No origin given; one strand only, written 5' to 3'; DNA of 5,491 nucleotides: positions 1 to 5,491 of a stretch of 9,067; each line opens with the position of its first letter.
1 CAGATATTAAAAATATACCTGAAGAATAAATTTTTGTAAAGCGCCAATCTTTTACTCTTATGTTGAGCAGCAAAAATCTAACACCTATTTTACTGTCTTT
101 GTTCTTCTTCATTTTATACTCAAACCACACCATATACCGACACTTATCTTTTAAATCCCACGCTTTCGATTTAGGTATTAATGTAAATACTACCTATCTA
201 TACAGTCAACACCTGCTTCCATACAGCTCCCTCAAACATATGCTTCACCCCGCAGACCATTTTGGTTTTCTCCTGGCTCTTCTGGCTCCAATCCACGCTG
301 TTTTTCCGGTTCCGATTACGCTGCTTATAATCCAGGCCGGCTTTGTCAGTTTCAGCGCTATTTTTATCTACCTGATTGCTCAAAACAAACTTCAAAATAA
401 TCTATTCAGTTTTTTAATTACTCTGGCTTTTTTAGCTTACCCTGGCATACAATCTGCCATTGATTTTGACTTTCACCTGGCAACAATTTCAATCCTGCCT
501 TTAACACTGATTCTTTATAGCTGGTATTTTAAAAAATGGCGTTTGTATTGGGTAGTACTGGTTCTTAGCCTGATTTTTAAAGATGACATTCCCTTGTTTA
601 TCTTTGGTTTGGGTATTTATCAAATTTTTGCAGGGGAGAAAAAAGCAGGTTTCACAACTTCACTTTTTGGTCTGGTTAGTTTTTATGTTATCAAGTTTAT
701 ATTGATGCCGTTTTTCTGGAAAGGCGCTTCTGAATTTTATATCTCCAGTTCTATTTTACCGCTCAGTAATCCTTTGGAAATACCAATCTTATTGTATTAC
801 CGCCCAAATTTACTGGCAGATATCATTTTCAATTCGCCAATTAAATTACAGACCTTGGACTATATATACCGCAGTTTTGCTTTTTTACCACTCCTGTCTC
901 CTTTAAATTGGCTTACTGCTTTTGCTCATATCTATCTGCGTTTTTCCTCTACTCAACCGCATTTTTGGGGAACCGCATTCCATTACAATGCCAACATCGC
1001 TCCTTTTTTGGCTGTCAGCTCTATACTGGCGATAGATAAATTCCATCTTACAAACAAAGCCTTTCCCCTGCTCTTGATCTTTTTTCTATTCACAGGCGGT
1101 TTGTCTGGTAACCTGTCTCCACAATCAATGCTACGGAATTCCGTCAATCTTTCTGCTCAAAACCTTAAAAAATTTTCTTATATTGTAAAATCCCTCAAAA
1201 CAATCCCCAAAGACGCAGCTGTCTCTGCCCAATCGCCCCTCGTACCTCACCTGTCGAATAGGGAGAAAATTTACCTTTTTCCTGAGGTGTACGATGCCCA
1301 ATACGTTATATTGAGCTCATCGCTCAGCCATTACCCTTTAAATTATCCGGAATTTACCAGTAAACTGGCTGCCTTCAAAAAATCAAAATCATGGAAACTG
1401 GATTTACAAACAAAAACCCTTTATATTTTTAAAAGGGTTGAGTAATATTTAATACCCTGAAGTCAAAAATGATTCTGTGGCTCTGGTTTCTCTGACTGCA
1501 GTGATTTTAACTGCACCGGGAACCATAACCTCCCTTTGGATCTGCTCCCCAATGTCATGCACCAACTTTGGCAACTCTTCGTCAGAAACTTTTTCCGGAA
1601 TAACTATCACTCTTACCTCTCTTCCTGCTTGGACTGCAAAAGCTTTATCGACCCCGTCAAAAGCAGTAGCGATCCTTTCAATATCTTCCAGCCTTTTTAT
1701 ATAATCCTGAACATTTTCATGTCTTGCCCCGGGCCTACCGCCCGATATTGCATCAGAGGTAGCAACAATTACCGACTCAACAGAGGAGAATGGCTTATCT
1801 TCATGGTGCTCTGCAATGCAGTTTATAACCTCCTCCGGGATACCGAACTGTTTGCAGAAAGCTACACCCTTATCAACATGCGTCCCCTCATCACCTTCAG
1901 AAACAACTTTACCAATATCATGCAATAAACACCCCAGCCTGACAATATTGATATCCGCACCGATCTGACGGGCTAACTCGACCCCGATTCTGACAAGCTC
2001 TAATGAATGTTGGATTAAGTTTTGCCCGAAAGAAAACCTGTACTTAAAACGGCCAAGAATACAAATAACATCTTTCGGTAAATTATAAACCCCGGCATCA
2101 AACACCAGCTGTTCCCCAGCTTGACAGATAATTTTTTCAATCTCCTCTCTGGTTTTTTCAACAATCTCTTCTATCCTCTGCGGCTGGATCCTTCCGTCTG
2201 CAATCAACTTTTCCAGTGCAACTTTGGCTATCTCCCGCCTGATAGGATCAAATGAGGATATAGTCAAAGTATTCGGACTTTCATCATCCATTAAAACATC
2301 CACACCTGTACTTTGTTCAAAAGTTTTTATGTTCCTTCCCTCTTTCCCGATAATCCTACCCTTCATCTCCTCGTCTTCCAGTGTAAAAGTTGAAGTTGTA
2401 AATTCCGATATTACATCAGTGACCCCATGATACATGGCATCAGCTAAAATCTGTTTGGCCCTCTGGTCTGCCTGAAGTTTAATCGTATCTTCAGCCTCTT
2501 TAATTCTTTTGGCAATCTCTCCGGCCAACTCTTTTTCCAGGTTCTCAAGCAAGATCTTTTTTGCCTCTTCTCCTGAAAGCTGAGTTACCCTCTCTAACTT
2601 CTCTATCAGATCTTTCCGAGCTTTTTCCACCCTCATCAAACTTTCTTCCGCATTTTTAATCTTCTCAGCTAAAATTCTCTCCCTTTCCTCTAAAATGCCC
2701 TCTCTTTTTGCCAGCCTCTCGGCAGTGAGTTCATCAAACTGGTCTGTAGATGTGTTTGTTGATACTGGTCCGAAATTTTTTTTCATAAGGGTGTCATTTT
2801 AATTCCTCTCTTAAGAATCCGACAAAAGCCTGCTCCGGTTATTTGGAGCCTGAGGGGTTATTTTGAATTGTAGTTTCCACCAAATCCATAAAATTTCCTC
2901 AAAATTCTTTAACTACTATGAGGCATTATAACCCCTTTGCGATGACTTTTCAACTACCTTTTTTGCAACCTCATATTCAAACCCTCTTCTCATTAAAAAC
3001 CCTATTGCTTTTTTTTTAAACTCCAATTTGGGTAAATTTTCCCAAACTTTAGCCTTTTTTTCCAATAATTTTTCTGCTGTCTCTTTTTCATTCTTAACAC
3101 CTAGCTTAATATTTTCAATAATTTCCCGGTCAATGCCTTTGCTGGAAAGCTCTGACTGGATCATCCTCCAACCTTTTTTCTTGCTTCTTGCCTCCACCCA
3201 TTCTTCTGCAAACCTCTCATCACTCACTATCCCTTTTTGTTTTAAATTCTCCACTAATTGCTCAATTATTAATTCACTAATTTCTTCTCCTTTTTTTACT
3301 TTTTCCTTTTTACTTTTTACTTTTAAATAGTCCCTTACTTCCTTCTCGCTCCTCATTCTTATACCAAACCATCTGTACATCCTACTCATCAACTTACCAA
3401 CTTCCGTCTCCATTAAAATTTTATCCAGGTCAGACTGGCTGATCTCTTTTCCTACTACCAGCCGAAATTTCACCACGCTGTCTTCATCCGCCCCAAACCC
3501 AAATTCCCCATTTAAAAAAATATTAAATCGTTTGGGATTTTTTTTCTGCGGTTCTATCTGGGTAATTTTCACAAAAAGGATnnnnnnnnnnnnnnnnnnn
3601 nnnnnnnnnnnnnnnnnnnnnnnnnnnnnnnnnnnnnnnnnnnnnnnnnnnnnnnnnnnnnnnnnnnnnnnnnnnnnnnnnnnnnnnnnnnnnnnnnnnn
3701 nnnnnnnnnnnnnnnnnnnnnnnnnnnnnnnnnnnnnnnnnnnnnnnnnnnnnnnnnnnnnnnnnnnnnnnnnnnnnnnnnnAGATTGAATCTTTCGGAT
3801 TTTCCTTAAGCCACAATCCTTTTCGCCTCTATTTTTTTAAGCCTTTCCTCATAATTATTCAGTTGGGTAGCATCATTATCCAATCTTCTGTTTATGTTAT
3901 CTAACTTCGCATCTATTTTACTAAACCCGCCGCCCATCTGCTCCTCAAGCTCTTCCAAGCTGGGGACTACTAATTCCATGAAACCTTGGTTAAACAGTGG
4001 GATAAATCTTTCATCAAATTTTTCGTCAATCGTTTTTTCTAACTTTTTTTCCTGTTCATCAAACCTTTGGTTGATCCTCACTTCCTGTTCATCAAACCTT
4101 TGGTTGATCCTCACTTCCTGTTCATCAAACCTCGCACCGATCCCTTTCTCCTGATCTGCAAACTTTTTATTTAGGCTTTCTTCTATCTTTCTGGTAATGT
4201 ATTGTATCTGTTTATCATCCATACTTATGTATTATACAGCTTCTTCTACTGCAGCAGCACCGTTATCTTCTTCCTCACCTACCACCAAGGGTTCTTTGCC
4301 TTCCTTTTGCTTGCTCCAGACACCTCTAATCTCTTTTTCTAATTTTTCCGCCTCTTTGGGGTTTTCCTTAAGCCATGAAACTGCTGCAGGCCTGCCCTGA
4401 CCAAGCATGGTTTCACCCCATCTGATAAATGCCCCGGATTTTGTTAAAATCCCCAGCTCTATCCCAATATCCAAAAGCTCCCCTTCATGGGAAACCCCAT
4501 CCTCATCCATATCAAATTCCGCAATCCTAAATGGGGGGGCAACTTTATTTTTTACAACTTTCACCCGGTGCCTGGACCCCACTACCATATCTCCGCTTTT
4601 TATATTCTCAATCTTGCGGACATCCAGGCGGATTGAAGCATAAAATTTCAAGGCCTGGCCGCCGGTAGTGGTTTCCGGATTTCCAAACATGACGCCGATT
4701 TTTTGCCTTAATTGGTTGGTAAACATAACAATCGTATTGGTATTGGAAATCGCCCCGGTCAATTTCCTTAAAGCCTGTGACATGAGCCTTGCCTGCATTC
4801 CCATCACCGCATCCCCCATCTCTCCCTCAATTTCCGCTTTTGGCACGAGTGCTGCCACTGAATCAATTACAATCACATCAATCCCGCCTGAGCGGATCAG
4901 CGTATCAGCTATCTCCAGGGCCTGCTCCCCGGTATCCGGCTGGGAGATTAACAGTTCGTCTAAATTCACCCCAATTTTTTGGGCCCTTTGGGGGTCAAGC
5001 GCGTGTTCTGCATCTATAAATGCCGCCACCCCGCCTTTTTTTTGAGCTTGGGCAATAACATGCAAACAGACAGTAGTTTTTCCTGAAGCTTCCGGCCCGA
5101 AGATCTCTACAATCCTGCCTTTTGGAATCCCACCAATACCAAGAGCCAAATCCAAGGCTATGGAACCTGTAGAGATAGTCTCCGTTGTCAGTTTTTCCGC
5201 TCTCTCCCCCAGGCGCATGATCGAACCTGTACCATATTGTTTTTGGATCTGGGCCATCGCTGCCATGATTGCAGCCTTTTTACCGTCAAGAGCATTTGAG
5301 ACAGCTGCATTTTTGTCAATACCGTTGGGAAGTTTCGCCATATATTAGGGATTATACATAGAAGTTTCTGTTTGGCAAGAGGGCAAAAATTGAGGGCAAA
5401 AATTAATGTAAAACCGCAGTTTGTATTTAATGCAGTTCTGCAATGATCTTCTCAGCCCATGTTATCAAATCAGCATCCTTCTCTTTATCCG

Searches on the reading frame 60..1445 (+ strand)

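Call 5: search_protein_families(library=pfam, proteins=[window:60-1445:+])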
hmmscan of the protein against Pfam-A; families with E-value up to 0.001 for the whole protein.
window:60-1445:+ (461 aa): 1 family
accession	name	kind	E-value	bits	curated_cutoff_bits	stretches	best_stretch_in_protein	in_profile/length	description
PF09852.15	DUF2079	-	5.2e-50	171.3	28.2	1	27-413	1-406/459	Predicted membrane protein (DUF2079)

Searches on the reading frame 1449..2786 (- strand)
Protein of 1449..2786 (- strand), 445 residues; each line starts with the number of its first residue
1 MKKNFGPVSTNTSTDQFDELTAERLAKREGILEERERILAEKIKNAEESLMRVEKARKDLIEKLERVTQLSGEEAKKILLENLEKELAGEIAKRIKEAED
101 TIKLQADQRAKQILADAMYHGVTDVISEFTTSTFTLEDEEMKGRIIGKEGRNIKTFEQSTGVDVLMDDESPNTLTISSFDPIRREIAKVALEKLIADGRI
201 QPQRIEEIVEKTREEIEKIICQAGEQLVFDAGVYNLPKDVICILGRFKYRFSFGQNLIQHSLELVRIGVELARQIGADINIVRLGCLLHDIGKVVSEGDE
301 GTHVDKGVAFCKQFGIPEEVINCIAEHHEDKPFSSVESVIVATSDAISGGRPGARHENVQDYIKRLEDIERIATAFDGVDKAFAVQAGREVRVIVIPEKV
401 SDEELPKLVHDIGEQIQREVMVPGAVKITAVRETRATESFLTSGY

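Call 5: search_protein_families(library=pfam, proteins=[window:1449-2786:-])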
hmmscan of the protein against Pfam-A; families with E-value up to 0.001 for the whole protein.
window:1449-2786:- (445 aa): 4 families
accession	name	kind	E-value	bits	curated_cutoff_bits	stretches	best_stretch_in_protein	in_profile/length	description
PF01966.28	HD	-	2.5e-17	63.6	22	1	258-348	2-114/116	HD domain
PF12072.13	RNase_Y_N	-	7e-16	58.7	32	1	23-118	99-194/201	RNase Y N-terminal region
PF00013.35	KH_1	-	7.7e-09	35.6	21.5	1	138-192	7-65/66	KH domain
PF07650.23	KH_2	-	0.00033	20.9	22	0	133-163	27-57/78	KH domain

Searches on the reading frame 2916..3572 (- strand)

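Call 5: search_protein_families(library=pfam, proteins=[window:2916-3572:-])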
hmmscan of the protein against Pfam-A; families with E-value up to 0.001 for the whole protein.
window:2916-3572:- (218 aa): 3 families
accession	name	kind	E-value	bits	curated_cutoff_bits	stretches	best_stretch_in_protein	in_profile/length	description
PF02631.22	RecX_HTH2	-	4.8e-13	49.5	26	1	117-153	1-39/42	RecX, second three-helix domain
PF21981.2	RecX_HTH3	-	1.5e-11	44.7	26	1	163-207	3-48/48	RecX, third three-helix domain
PF21982.2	RecX_HTH1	-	1.4e-05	25.4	26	0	70-85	10-25/40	RecX, first three-helix domain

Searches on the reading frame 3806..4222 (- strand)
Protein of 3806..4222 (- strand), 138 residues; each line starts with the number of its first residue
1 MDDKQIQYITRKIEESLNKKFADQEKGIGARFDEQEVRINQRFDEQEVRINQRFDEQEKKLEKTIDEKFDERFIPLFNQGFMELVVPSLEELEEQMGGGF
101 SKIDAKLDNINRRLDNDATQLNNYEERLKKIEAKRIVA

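Call 5: search_protein_families(library=pfam, proteins=[window:3806-4222:-])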
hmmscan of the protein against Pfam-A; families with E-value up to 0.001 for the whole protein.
window:3806-4222:- (138 aa): 0 families

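Call 40: search_protein_families(library=ncbifam, max_evalue=1, proteins=[window:3806-4222:-])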
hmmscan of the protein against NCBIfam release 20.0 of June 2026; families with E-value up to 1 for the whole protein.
window:3806-4222:- (138 aa): 4 families
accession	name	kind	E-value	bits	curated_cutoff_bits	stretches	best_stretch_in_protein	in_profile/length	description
NF047516.1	LA_3659_fam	equivalog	0.014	15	36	1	11-70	159-218/221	LA_3659 family protein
NF047514.1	SpiroCoCo_N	equivalog_domain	0.014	15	75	1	11-70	159-218/221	SpiroCoCo family coiled-coil protein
NF038317.1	DISARM_DrmD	equivalog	0.048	11.9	610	1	25-132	913-1009/1021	DISARM system SNF2-like helicase DrmD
TIGR01149.1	mtrG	equivalog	0.34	10.9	50.65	0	99-117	13-31/70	tetrahydromethanopterin S-methyltransferase subunit MtrG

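Call 47: find_encoding_contigs(protein=window:3806-4222:-, flank=10000, max_places=10)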
Protein window:3806-4222:- (138 aa): no gene with exactly this product is on record in the collection.

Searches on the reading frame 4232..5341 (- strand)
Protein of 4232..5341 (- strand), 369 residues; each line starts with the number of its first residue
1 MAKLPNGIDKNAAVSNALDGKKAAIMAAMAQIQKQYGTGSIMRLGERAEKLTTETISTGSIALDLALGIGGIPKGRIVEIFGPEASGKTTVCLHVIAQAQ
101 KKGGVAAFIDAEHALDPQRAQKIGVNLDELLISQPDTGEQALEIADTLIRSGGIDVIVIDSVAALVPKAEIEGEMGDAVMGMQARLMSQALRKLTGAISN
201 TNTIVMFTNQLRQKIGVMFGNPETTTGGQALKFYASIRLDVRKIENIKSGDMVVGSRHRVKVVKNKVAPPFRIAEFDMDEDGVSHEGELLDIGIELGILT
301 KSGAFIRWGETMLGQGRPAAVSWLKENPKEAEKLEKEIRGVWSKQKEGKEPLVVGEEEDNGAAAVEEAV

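Call 5: search_protein_families(library=pfam, proteins=[window:4232-5341:-])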
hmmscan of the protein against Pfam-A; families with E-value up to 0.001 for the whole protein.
window:4232-5341:- (369 aa): 6 families
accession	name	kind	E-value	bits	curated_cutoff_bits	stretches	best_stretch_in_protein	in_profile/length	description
PF00154.27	RecA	-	5.2e-132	439.5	27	1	24-278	2-255/262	recA bacterial DNA recombination protein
PF21096.2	RecA_C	-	2.7e-15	56.7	27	1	287-340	1-54/57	RecA C-terminal domain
PF08423.17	Rad51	-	8.2e-13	48.6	22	1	55-244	7-212/244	Rad51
PF06745.19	ATPase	-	7.9e-08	32.4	26.6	1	57-246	2-194/231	KaiC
PF13481.12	AAA_25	-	0.00046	20.3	27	0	70-168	28-158/195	AAA domain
PF13401.12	AAA_22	-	0.00068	20.4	27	0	76-170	6-97/130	AAA domain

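Call 46: find_encoding_contigs(protein=window:4232-5341:-, flank=10000, max_places=10)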
Protein window:4232-5341:- (369 aa): no gene with exactly this product is on record in the collection.
